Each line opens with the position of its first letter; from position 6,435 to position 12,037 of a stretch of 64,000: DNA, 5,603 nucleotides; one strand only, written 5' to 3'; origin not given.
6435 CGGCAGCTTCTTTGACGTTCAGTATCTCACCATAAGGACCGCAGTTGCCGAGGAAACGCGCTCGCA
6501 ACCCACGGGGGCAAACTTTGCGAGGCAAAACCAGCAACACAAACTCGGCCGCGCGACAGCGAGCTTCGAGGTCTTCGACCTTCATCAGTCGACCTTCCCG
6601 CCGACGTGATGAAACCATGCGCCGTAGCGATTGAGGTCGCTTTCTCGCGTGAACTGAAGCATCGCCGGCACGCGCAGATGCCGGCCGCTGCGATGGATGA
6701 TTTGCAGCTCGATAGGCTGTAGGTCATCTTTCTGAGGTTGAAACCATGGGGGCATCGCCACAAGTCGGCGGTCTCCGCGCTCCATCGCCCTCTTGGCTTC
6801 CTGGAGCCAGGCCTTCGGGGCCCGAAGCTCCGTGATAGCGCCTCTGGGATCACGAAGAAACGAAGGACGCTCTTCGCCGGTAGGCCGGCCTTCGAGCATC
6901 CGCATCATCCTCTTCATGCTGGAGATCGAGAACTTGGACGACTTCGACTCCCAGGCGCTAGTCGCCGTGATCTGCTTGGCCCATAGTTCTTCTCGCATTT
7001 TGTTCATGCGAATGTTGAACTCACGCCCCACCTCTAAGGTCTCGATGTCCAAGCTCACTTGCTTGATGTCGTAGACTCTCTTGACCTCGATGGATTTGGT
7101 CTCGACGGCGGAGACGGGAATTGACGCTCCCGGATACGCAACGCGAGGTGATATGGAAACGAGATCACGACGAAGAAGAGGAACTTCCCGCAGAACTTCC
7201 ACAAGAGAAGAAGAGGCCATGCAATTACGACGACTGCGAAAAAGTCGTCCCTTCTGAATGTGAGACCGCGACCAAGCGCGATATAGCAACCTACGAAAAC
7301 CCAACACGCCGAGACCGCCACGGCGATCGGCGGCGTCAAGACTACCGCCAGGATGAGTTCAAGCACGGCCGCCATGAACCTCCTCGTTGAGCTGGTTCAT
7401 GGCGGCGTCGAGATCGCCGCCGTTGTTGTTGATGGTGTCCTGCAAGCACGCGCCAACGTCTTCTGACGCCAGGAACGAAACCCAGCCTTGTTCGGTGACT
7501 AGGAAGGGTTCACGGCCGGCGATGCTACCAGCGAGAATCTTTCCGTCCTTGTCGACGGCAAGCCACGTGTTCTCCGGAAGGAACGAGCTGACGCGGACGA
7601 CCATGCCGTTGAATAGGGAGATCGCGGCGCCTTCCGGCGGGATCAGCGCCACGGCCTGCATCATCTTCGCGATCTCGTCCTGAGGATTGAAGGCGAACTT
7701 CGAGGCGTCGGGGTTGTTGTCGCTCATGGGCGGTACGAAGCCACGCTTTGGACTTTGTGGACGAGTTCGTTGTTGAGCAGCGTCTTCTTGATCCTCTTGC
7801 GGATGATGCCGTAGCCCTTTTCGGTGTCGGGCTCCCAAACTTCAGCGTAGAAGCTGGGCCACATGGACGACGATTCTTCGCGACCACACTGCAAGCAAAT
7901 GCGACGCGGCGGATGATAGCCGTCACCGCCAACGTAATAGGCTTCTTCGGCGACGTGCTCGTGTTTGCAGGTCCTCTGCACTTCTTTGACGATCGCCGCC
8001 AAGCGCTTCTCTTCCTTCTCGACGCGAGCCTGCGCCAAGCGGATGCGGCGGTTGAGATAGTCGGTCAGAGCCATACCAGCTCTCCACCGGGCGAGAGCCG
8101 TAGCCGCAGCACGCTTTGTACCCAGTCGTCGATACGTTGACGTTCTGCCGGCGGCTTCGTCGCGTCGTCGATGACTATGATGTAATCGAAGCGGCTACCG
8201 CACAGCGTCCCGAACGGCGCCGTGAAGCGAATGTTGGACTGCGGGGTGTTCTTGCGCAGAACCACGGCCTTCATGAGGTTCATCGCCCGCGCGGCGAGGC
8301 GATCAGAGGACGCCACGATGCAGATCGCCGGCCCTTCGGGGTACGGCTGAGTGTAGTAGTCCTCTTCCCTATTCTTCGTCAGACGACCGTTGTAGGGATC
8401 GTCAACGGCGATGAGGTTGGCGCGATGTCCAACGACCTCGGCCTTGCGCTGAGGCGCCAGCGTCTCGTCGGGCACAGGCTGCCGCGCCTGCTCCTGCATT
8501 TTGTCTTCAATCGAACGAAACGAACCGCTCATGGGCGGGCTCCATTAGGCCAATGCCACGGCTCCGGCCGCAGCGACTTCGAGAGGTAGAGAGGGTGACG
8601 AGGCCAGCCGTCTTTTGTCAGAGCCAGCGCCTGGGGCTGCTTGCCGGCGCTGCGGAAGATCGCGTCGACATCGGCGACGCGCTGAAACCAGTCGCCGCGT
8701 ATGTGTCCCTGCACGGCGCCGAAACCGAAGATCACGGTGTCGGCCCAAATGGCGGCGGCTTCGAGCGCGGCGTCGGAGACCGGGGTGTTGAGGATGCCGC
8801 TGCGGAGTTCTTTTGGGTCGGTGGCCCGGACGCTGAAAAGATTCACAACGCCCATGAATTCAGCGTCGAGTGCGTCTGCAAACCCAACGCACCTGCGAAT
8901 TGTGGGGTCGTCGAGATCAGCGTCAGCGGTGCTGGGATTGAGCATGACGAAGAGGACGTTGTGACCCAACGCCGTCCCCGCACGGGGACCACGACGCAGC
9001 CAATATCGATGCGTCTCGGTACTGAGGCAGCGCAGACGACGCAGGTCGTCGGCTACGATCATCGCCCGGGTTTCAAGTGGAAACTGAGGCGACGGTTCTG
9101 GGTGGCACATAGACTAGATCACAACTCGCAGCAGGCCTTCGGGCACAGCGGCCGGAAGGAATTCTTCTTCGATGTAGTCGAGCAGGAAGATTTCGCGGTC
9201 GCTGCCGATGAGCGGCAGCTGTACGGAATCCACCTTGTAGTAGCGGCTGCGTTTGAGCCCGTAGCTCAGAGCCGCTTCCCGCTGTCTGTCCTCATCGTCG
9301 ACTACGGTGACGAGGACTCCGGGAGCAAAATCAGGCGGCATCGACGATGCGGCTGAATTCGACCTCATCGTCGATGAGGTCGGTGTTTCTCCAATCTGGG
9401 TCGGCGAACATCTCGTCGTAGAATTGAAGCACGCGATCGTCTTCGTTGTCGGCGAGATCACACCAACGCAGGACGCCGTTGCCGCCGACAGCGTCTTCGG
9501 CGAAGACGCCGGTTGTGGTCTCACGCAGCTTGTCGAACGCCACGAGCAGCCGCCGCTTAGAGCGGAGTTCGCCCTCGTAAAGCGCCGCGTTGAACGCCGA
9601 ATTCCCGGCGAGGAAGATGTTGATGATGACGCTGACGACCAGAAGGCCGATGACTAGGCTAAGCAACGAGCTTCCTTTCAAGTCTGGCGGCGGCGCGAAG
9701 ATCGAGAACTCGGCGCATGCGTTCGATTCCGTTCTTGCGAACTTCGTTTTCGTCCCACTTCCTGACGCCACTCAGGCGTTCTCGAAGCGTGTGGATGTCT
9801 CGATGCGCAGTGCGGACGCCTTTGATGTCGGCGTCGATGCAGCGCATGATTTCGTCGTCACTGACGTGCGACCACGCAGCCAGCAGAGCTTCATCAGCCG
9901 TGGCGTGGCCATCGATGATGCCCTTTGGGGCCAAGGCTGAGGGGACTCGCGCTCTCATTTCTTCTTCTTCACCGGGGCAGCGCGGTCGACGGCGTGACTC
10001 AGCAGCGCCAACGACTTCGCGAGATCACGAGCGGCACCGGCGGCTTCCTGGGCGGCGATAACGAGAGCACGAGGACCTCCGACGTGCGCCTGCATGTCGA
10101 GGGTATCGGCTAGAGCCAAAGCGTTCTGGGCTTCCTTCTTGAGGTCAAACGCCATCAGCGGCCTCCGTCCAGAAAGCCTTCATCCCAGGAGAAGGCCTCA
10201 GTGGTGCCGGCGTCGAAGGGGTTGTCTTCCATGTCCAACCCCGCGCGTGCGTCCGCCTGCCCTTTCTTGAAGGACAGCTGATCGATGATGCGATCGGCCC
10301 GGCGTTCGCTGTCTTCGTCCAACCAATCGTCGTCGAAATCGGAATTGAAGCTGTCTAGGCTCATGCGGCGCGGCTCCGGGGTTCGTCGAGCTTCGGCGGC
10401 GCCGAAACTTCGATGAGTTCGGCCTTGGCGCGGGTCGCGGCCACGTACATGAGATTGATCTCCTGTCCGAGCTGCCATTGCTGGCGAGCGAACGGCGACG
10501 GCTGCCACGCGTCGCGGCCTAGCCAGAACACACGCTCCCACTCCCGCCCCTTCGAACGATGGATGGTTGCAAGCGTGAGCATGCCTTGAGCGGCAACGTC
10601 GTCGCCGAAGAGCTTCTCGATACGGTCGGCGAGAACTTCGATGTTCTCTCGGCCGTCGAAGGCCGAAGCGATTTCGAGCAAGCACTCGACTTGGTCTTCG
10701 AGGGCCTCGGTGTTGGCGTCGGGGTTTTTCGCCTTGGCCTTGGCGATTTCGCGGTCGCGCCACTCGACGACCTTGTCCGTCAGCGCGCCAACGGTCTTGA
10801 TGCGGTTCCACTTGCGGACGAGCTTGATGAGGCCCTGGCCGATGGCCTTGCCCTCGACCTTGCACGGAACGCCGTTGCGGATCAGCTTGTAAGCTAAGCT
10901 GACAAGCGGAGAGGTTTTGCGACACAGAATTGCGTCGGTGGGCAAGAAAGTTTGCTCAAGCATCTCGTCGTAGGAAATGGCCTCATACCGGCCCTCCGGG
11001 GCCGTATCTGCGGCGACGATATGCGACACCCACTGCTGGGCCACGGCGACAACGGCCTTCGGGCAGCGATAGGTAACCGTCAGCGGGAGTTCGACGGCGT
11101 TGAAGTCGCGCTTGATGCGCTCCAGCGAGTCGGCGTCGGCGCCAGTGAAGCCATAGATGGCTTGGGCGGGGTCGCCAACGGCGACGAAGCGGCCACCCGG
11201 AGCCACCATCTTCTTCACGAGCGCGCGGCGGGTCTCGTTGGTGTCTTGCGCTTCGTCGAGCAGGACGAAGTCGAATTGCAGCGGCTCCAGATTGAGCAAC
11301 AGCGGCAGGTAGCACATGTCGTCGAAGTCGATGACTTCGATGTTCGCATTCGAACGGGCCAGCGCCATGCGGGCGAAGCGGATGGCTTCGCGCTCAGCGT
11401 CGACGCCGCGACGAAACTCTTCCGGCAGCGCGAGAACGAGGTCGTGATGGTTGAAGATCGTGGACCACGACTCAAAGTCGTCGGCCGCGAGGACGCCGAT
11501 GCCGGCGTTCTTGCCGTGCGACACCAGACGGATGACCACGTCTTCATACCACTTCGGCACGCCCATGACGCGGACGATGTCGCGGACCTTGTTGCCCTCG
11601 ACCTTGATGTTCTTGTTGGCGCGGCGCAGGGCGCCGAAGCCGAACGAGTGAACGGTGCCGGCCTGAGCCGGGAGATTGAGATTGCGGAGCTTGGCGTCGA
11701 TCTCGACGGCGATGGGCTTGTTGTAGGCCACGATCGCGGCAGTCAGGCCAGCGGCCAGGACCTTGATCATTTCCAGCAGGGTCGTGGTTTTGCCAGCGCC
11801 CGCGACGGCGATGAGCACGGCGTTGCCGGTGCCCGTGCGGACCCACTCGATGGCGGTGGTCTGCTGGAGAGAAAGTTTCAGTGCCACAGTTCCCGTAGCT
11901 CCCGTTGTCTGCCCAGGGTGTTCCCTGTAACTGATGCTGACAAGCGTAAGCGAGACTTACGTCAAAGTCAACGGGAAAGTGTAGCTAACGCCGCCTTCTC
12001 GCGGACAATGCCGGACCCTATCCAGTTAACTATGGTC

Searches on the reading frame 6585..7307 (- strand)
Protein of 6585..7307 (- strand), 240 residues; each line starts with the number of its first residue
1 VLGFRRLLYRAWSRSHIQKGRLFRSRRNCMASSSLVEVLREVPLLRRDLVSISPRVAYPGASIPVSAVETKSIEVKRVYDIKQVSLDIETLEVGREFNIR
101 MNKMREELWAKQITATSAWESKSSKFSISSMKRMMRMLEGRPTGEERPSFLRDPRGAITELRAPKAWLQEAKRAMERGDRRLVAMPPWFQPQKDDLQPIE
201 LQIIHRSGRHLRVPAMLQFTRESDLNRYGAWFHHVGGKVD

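Call 10: search_protein_families(library=pfam, proteins=[window:6585-7307:-], max_evalue=0.01)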
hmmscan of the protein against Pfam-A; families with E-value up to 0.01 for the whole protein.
window:6585-7307:- (240 aa): 0 families

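Call 11: search_protein_families(library=phrogs, proteins=[window:6585-7307:-], max_evalue=0.001)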
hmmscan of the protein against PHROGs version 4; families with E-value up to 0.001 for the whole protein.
window:6585-7307:- (240 aa): 0 families

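Call 82: search_protein_families(library=pfam, proteins=[window:6585-7220:-], max_evalue=0.1)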
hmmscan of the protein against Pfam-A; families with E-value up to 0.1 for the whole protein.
window:6585-7220:- (211 aa): 1 family
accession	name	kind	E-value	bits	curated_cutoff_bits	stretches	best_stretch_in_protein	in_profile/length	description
PF24943.1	Fn3_Dep-1_2nd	-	0.053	13.8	27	1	43-83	48-88/97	Dep-1 second Fn3-like domain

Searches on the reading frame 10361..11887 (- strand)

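Call 13: search_protein_families(library=phrogs, proteins=[window:10361-11887:-], max_evalue=0.00001)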
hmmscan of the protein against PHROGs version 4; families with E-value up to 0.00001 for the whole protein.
window:10361-11887:- (508 aa): 2 families
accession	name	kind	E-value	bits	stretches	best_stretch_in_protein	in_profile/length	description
phrog_1967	-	DNA, RNA and nucleotide metabolism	2.6e-109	367.9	1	1-502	149-675/776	DNA helicase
phrog_325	-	DNA, RNA and nucleotide metabolism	5.1e-06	26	0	4-82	470-549/986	Dda-like helicase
